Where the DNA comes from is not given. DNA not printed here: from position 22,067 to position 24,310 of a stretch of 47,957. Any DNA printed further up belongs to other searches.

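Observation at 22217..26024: AOR-family aldehyde:ferredoxin oxidoreductase is the first gene of a sugar 1-dehydrogenase/lactonase operon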

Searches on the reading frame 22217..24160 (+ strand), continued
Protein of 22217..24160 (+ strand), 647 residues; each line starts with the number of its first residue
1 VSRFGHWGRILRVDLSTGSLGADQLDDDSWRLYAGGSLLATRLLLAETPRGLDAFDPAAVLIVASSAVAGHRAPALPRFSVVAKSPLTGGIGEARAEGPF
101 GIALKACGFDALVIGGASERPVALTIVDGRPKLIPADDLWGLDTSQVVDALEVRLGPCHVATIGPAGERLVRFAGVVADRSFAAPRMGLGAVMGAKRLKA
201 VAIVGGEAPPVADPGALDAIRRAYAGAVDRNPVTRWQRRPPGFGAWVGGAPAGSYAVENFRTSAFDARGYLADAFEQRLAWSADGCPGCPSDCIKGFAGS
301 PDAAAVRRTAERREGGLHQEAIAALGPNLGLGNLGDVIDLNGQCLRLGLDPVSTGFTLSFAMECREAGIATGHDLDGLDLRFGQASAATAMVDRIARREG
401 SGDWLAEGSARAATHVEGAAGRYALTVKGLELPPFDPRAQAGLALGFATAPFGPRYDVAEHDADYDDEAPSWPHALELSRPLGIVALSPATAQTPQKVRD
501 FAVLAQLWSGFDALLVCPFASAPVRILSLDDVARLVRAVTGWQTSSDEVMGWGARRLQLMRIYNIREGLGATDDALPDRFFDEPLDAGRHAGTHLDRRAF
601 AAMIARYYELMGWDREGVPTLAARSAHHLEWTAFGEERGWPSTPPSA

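Call 38: search_solved_structures(query=A1, max_evalue=1e-10, show_alignments=4)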
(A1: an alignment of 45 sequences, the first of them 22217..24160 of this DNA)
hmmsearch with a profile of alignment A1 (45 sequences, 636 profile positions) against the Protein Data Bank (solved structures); distinct sequences matched with E-value up to 1e-10: 9.
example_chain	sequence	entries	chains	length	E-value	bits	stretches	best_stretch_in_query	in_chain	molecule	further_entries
1aor_A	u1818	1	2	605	1.2e-121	410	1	4-616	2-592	ALDEHYDE FERREDOXIN OXIDOREDUCTASE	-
9mqx_D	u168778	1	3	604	7.1e-121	407.5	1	4-621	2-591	Aldehyde:ferredoxin oxidoreductase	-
1b25_A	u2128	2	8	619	3.4e-113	382.1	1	4-631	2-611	PROTEIN (FORMALDEHYDE FERREDOXIN OXIDOREDUCTASE) | FORMALDEHYDE FERREDOXIN OXIDOREDUCTASE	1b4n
9g7j_A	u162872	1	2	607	2.1e-105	356.4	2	4-449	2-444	Aldehyde ferredoxin oxidoreductase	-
8c0z_A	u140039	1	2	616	2.2e-102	346.4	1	5-624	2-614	Aldehyde:ferredoxin oxidoreductase,tungsten-containing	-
9q1t_A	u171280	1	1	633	1.2e-84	287.8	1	4-450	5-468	Tungsten-dependent aldehyde oxidoreductase WOR83 from Haloferax volcanii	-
6x6u_A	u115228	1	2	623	1.1e-77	264.8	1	4-438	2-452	Formaldehyde:ferredoxin oxidoreductase wor5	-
6x1o_A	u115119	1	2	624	1.1e-77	264.8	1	4-438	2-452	Formaldehyde:ferredoxin oxidoreductase wor5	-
4z3w_A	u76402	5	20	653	2.9e-66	227.1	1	3-422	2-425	Benzoyl-CoA reductase, putative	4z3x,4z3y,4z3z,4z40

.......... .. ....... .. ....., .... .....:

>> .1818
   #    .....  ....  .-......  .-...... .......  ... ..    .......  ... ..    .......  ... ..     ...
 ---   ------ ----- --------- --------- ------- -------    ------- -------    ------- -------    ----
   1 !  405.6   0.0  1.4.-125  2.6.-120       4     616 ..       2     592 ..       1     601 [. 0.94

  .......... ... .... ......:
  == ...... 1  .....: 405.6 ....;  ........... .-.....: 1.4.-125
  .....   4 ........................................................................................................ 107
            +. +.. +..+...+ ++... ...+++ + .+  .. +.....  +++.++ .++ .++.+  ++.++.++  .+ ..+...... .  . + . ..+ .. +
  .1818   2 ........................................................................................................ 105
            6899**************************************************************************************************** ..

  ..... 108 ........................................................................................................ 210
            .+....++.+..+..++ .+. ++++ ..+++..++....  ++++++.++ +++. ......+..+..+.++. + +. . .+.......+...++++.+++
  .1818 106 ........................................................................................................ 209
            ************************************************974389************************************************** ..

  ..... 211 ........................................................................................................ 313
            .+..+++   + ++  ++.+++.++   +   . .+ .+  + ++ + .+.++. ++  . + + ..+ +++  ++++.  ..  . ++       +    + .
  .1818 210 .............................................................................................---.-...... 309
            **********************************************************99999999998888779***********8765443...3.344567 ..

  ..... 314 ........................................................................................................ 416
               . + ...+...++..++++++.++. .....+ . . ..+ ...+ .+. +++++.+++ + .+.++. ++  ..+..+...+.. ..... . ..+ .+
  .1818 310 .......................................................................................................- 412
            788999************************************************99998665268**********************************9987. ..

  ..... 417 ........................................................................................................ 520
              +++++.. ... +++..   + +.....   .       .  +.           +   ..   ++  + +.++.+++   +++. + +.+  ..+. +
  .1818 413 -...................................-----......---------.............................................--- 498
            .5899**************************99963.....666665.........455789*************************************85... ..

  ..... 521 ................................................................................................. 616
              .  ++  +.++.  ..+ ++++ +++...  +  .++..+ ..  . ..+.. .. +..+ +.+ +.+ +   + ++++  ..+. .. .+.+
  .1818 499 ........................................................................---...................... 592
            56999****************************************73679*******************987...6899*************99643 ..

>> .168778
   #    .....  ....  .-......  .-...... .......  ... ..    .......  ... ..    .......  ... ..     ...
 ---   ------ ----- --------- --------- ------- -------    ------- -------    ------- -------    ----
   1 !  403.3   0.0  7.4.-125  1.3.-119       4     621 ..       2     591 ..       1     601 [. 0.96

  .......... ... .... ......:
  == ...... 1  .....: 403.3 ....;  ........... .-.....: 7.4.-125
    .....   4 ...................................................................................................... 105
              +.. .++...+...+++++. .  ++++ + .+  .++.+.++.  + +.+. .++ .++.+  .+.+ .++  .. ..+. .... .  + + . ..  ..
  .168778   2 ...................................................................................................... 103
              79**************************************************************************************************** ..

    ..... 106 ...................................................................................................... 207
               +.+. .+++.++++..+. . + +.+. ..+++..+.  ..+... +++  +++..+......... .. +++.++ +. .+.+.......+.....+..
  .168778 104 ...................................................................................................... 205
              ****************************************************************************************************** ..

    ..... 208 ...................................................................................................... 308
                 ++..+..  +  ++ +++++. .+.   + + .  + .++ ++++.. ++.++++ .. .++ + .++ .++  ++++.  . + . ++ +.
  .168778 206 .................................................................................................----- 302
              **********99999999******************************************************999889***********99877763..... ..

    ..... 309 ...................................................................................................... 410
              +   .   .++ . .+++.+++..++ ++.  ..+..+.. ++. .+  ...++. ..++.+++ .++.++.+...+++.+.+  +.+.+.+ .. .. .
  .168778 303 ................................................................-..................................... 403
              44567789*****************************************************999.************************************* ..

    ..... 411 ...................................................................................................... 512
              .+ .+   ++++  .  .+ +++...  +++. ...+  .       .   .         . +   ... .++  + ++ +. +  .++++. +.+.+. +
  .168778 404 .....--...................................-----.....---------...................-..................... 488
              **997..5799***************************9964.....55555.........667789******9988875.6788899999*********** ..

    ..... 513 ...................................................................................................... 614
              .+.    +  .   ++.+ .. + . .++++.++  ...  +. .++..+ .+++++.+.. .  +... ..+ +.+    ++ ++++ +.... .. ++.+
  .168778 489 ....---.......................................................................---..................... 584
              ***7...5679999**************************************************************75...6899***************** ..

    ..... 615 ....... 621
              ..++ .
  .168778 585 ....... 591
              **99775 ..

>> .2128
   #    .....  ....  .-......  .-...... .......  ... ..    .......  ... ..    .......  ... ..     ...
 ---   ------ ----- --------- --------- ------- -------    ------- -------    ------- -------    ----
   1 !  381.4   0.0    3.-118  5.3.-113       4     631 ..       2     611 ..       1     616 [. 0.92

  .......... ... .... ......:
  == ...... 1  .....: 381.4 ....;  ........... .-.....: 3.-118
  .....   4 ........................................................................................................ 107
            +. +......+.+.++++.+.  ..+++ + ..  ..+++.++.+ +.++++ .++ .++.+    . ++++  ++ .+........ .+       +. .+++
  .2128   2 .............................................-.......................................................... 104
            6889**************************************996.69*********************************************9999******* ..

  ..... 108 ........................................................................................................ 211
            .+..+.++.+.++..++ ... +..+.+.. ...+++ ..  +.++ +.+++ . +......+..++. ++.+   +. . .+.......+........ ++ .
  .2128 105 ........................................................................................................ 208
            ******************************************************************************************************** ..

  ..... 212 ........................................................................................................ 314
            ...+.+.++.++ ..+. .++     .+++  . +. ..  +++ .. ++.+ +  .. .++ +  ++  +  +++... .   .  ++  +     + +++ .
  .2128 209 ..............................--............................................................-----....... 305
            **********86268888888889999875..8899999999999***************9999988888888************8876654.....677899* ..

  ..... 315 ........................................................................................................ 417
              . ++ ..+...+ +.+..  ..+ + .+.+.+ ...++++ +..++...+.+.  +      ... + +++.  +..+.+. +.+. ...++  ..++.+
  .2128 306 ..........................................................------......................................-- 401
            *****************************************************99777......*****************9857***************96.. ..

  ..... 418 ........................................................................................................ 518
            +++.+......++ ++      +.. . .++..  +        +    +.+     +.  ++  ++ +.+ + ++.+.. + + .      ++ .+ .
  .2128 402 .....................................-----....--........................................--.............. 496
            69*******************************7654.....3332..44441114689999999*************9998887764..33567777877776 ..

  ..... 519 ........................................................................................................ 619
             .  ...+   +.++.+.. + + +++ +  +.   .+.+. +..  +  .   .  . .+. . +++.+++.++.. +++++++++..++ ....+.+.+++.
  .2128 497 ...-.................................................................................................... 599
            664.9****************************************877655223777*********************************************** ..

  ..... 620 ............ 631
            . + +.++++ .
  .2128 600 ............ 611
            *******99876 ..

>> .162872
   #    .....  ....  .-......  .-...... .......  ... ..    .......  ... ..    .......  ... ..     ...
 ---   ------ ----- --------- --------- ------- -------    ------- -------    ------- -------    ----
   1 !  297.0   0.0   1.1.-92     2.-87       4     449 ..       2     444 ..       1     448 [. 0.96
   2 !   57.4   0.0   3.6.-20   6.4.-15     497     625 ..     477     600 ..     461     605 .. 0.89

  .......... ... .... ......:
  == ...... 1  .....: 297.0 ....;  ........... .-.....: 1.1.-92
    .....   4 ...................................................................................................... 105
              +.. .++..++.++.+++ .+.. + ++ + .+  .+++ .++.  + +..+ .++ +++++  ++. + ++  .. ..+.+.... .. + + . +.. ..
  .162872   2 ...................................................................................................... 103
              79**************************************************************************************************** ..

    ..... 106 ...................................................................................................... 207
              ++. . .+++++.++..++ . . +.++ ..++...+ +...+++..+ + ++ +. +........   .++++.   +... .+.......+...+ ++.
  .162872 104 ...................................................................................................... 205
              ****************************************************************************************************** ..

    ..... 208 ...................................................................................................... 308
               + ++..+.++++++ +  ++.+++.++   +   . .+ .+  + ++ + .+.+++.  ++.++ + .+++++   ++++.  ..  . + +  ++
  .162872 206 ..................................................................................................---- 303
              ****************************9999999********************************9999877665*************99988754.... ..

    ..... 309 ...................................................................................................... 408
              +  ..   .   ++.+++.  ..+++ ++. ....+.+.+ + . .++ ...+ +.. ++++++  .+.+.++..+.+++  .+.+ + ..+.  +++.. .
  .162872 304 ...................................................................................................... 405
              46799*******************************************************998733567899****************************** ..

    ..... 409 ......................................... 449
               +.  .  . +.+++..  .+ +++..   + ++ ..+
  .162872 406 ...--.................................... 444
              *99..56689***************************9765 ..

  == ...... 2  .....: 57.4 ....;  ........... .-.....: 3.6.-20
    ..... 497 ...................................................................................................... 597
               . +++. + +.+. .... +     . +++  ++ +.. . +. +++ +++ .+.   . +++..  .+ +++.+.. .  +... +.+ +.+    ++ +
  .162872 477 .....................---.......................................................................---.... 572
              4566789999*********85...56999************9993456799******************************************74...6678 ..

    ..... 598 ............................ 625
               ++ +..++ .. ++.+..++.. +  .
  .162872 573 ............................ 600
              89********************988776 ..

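Call 45: search_protein_families(library=pfam, proteins=[L027:7915-9750:+, L027:11454-12437:-, L041:3801-4628:+, L041:2663-3712:-, L041:699-1976:+, L036:1775-3145:+, L077:8730-9926:+, L077:7969-8712:-, L015:11889-13154:+, L045:7410-8834:+], max_evalue=0.0001)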
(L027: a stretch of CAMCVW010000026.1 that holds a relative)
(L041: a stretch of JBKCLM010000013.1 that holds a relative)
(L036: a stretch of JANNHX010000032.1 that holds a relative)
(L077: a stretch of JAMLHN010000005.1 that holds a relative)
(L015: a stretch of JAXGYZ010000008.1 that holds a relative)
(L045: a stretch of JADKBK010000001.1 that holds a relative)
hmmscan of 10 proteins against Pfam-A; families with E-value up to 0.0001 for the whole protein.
L027:7915-9750:+ (611 aa): 3 families
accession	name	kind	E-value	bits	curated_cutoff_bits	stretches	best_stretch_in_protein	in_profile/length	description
PF00183.23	HSP90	-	3.2e-95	320.5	24.4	1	210-607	80-491/518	Hsp90 protein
PF13589.12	HATPase_c_3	-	7e-09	36.3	25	1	32-140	7-93/137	Histidine kinase-, DNA gyrase B-, and HSP90-like ATPase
PF02518.31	HATPase_c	-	2e-06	28.6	26.4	1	32-179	10-109/111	Histidine kinase-, DNA gyrase B-, and HSP90-like ATPase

L027:11454-12437:- (327 aa): 1 family
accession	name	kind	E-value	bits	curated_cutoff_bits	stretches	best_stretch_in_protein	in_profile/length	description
PF00528.27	BPD_transp_1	-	9.3e-22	78.1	26.4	1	129-322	3-182/184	Binding-protein-dependent transport system inner membrane component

L041:3801-4628:+ (275 aa): 1 family
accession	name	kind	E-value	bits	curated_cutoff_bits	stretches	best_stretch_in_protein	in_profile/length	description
PF00248.27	Aldo_ket_red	-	1.1e-45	156.4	24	1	17-261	2-290/291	Aldo/keto reductase family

L041:2663-3712:- (349 aa): 1 family
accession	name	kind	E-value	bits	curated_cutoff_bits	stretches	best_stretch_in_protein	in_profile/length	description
PF00296.26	Bac_luciferase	-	1.1e-55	189.6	27.9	1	8-302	6-308/314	Luciferase-like monooxygenase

L041:699-1976:+ (425 aa): 1 family
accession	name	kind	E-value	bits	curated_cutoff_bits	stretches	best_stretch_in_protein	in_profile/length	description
PF01594.21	AI-2E_transport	-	2.3e-51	175.3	34.3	1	16-370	5-325/327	AI-2E family transporter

L036:1775-3145:+ (456 aa): 2 families
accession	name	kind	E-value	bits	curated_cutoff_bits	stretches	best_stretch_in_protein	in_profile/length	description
PF00206.25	Lyase_1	-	1.8e-35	123.3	27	1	37-296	33-307/312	Lyase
PF10397.14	ADSL_C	-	1e-12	48.6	32.7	1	365-440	1-77/79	Adenylosuccinate lyase C-terminus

L077:8730-9926:+ (398 aa): 1 family
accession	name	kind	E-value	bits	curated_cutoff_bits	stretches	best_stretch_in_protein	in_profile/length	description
PF13407.12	Peripla_BP_4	-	1.9e-41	142.8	35.1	1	96-346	4-253/258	Periplasmic binding protein domain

L077:7969-8712:- (247 aa): 2 families
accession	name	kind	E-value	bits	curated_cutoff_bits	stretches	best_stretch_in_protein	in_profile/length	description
PF07729.17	FCD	-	9.2e-22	78.2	24.3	1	106-232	1-124/125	FCD domain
PF00392.27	GntR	-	2e-18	66.2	27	1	35-96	2-64/64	Bacterial regulatory proteins, gntR family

L015:11889-13154:+ (421 aa): 0 families

L045:7410-8834:+ (474 aa): 2 families
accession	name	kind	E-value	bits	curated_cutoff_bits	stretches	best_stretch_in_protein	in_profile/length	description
PF01120.23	Alpha_L_fucos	-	4.1e-72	244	25.2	1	58-379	23-342/345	Alpha-L-fucosidase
PF14871.12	GHL6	-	2.8e-05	24.8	35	1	122-186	2-63/132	Hypothetical glycosyl hydrolase 6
